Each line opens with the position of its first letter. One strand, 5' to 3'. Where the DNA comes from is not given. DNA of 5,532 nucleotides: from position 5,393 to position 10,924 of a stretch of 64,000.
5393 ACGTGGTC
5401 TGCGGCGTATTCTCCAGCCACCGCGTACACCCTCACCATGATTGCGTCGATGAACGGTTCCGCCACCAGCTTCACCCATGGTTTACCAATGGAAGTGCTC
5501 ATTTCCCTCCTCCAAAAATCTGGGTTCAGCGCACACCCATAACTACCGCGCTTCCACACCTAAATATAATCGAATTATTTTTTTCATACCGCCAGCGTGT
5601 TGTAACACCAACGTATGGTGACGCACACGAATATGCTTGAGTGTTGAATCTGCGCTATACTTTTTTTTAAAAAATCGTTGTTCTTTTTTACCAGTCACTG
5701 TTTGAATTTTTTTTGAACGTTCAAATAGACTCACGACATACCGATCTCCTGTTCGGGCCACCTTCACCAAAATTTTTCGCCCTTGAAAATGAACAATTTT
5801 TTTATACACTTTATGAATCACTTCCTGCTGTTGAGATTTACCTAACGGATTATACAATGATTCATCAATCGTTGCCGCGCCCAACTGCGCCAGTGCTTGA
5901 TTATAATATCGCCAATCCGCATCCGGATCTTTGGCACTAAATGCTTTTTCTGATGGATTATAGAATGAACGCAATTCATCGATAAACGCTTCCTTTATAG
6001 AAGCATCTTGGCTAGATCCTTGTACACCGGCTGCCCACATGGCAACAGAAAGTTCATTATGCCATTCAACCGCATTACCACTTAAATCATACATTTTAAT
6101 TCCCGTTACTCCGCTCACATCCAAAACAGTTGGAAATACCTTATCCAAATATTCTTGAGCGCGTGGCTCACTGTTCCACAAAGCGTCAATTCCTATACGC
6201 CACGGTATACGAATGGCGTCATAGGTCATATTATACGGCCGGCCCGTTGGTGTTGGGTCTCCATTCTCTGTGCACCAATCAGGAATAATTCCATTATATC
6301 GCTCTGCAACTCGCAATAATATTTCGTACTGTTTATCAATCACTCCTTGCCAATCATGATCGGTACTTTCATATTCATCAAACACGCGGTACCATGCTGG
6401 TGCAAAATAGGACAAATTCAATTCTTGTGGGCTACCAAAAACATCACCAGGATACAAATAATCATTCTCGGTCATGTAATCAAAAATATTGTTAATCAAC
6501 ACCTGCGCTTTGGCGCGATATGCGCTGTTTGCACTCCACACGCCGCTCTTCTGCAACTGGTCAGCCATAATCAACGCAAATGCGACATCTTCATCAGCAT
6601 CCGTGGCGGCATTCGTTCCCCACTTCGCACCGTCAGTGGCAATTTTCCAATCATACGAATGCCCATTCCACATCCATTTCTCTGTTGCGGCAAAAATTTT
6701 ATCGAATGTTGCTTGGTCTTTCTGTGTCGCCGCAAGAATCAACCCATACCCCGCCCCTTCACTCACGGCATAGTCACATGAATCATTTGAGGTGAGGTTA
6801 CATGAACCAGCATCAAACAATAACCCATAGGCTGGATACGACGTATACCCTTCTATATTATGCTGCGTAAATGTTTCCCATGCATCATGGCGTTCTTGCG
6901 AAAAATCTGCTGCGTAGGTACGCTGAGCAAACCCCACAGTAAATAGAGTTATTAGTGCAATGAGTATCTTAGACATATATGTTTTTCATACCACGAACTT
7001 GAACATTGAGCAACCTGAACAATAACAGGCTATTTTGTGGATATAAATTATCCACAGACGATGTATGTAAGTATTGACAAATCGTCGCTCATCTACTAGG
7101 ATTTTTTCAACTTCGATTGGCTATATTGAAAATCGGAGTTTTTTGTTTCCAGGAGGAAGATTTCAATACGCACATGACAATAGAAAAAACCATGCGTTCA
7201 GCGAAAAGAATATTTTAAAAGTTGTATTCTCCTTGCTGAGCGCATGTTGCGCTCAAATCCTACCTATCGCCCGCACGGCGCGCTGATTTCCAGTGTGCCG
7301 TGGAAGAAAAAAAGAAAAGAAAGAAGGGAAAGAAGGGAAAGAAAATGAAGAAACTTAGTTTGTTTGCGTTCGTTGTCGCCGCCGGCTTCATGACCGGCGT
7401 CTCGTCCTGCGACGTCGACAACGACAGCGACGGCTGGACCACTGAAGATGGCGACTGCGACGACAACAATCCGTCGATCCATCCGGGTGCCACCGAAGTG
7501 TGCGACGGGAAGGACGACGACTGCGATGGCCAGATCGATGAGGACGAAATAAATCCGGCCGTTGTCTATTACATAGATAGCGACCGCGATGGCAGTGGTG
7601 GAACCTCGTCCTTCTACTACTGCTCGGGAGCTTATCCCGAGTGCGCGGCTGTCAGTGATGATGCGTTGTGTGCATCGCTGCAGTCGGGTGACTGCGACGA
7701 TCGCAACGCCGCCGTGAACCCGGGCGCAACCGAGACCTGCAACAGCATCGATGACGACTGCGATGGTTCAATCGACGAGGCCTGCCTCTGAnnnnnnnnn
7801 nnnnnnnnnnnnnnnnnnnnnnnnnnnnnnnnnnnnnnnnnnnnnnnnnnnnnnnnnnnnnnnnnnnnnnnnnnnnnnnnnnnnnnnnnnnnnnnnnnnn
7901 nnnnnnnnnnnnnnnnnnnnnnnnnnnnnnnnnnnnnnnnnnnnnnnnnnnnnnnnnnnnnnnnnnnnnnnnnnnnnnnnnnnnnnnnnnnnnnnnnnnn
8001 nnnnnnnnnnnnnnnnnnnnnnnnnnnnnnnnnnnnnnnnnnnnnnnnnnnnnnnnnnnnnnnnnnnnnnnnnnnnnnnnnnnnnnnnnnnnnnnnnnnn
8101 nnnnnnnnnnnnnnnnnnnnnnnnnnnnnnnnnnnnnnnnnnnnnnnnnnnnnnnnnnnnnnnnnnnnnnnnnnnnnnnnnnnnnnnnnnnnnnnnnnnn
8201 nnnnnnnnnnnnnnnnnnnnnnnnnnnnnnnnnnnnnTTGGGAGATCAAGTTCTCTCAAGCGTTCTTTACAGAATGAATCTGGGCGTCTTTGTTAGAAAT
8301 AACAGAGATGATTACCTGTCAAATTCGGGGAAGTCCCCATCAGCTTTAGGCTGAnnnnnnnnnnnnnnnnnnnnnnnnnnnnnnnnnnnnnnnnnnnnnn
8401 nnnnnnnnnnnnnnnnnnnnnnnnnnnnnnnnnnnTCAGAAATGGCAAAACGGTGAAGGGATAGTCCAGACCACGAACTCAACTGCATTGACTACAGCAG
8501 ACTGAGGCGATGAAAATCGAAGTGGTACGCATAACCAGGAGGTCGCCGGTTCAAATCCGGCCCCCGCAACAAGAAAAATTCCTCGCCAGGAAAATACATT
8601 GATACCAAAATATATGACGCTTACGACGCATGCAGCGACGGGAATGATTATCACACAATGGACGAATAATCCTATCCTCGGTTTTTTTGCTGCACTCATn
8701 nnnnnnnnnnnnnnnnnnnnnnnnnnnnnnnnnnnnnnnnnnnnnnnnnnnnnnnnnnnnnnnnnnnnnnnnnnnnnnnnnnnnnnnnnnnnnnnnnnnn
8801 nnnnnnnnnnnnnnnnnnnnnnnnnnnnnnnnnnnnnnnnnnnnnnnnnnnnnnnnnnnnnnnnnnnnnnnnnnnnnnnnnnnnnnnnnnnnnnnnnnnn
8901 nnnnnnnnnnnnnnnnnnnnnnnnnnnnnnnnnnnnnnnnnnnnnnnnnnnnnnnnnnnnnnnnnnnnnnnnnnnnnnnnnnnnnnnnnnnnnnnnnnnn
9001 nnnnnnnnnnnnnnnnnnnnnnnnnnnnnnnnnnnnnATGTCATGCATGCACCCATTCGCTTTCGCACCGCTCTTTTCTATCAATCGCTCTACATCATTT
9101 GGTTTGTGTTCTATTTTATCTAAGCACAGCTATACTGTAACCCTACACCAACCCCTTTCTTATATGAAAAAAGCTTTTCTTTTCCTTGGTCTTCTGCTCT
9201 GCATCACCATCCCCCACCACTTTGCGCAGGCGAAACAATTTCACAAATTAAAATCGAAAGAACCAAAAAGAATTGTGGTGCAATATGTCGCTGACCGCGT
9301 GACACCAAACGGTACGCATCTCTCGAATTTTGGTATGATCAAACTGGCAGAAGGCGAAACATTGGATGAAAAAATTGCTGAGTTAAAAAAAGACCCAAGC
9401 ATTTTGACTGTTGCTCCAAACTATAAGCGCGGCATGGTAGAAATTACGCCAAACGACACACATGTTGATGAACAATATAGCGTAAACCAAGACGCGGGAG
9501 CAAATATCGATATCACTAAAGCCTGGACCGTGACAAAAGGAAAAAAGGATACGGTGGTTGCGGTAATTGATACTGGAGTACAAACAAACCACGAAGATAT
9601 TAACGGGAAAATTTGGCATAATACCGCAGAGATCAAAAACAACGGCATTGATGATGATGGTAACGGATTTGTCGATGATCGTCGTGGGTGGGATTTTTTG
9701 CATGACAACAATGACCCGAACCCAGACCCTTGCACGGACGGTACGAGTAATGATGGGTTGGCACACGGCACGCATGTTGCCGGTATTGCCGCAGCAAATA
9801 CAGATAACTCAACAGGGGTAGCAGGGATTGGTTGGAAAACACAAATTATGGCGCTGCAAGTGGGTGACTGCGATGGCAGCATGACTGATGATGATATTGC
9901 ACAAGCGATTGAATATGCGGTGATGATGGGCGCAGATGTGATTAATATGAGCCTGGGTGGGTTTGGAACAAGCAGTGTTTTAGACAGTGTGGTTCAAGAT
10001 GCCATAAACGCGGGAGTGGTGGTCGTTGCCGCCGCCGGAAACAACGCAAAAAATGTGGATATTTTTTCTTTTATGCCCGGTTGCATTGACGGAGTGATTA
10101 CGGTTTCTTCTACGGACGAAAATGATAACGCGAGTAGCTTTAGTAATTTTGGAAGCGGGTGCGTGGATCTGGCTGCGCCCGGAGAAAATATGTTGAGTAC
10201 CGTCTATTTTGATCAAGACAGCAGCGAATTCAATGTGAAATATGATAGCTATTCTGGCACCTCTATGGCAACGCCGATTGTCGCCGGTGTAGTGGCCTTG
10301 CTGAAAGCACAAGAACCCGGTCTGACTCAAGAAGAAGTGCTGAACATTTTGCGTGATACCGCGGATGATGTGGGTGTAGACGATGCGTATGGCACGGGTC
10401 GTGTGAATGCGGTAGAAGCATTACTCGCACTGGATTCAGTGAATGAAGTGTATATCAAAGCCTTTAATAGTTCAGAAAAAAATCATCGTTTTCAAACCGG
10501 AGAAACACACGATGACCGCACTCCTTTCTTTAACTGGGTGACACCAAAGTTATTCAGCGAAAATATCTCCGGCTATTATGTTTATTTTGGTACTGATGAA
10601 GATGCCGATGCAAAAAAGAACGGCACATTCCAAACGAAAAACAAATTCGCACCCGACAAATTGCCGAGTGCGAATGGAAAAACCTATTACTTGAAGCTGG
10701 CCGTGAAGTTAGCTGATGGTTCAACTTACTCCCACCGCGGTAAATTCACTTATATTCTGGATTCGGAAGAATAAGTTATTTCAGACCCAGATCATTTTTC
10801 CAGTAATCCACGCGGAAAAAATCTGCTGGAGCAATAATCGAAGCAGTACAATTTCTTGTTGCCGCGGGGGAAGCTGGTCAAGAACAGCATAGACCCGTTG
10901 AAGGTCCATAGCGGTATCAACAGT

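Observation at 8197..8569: Initiator tRNA-fMet gene split by a group I intron inserted between U33 and C34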

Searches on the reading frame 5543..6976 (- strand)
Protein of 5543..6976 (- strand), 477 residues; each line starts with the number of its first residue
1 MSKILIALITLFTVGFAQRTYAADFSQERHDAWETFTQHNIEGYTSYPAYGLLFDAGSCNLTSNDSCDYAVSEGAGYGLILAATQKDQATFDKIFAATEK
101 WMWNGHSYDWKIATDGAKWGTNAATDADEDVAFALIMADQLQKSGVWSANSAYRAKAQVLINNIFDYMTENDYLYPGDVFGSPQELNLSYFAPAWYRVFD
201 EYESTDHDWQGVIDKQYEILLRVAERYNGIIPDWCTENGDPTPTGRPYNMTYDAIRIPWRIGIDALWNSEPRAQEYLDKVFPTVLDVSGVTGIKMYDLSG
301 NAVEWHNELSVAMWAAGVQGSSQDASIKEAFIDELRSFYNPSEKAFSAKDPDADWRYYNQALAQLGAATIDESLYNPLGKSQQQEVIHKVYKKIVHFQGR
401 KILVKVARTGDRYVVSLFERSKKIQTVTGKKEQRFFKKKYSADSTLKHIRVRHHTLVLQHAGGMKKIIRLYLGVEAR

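Call 21: search_protein_families(library=ncbifam, proteins=[window:5543-6976:-], max_evalue=0.00001)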
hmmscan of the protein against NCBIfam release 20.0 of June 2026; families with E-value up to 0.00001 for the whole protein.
window:5543-6976:- (477 aa): 1 family
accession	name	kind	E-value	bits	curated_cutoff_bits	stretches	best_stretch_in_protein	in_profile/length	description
NF008305.0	PRK11097.1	equivalog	6.5e-17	61.4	299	1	65-371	48-355/378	cellulose synthase complex periplasmic endoglucanase BcsZ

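Call 22: find_encoding_contigs(protein=window:5543-6976:-, flank=4000, max_places=6)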
Protein window:5543-6976:- (477 aa): 1 contig read that carries it; 1 place shown.
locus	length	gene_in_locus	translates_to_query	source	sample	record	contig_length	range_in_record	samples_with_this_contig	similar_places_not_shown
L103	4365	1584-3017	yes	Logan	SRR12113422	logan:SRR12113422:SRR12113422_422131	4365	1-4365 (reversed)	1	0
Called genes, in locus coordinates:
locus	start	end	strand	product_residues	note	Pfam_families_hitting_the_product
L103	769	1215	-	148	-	PF11617:Cu-binding_MopE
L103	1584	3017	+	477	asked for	PF01270:Glyco_hydro_8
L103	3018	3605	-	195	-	PF02545:Maf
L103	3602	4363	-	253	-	?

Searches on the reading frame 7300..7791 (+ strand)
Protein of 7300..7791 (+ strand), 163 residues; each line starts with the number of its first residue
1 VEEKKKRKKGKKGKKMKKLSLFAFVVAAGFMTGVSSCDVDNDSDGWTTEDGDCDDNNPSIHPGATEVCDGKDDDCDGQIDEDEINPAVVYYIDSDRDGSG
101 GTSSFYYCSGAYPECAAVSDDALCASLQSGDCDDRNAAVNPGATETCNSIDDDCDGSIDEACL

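Call 21: search_protein_families(library=ncbifam, proteins=[window:7300-7791:+], max_evalue=0.00001)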
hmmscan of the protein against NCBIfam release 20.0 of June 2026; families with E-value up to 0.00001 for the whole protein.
window:7300-7791:+ (163 aa): 0 families

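Call 49: search_protein_families(library=pfam, proteins=[window:7300-7791:+], max_evalue=0.01)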
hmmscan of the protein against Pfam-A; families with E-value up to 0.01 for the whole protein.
window:7300-7791:+ (163 aa): 1 family
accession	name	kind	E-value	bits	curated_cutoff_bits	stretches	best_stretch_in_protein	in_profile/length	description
PF11617.13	Cu-binding_MopE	-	1.3e-24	86.5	27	2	52-81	1-30/30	Putative metal-binding motif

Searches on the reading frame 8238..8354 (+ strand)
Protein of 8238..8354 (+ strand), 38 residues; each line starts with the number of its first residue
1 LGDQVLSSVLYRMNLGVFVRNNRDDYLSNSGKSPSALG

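Call 62: search_protein_families(library=pfam, proteins=[window:8238-8354:+], max_evalue=1)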
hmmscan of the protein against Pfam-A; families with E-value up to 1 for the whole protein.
window:8238-8354:+ (38 aa): 0 families

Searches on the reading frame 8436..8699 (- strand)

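Call 62: search_protein_families(library=pfam, proteins=[window:8436-8699:-], max_evalue=1)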
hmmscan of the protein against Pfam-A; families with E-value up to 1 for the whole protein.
window:8436-8699:- (87 aa): 1 family
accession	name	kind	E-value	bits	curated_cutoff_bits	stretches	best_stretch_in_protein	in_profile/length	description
PF02361.21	CbiQ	-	0.089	12.9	25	1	16-81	56-121/216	Cobalt transport protein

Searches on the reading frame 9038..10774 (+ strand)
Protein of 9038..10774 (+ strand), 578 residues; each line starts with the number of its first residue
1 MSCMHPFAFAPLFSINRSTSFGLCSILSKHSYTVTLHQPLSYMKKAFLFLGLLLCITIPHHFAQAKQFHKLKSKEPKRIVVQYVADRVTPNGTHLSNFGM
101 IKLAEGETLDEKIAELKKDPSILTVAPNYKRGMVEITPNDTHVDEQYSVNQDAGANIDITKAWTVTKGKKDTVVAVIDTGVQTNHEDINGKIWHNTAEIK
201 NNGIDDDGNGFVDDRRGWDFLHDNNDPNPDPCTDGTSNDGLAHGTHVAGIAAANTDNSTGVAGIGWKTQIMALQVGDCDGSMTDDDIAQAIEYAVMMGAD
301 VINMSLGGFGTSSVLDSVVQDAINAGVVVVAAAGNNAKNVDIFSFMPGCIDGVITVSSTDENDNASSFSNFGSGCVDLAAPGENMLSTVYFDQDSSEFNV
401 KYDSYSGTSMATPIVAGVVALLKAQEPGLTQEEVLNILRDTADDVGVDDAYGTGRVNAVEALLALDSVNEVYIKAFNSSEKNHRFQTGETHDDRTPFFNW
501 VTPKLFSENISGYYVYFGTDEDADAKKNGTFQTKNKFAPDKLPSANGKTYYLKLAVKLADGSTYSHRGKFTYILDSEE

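Call 21: search_protein_families(library=ncbifam, proteins=[window:9038-10774:+], max_evalue=0.00001)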
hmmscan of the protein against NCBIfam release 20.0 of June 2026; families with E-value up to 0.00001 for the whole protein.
window:9038-10774:+ (578 aa): 6 families
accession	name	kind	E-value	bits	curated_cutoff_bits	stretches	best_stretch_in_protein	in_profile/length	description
TIGR03921.1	T7SS_mycosin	equivalog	4.3e-54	184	278.75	1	233-471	43-294/353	type VII secretion-associated serine protease mycosin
NF033595.1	denti_PrtP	equivalog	2.3e-34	119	300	2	302-468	342-508/606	dentilisin complex serine proteinase subunit PrtP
TIGR03895.1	protease_PatA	subfamily_domain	2.9e-20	72.6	421.05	1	243-450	1-208/606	PatA/PatG family cyanobactin maturation protease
NF049966.1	QH_SP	equivalog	5.3e-19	68.4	165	1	236-447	35-216/219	subtilisin-like serine protease QhpE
NF040553.1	SGO_0316_fam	subfamily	1.6e-13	49.3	1400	1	170-339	286-467/1486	SGO_0316/SGO_0317 family LPXTG-anchored serine peptidase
NF040809.1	germ_prot_CspBA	exception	6.3e-08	30.7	1250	0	346-423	398-473/1099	bifunctional germination protease/germinant receptor pseudoprotease CspBA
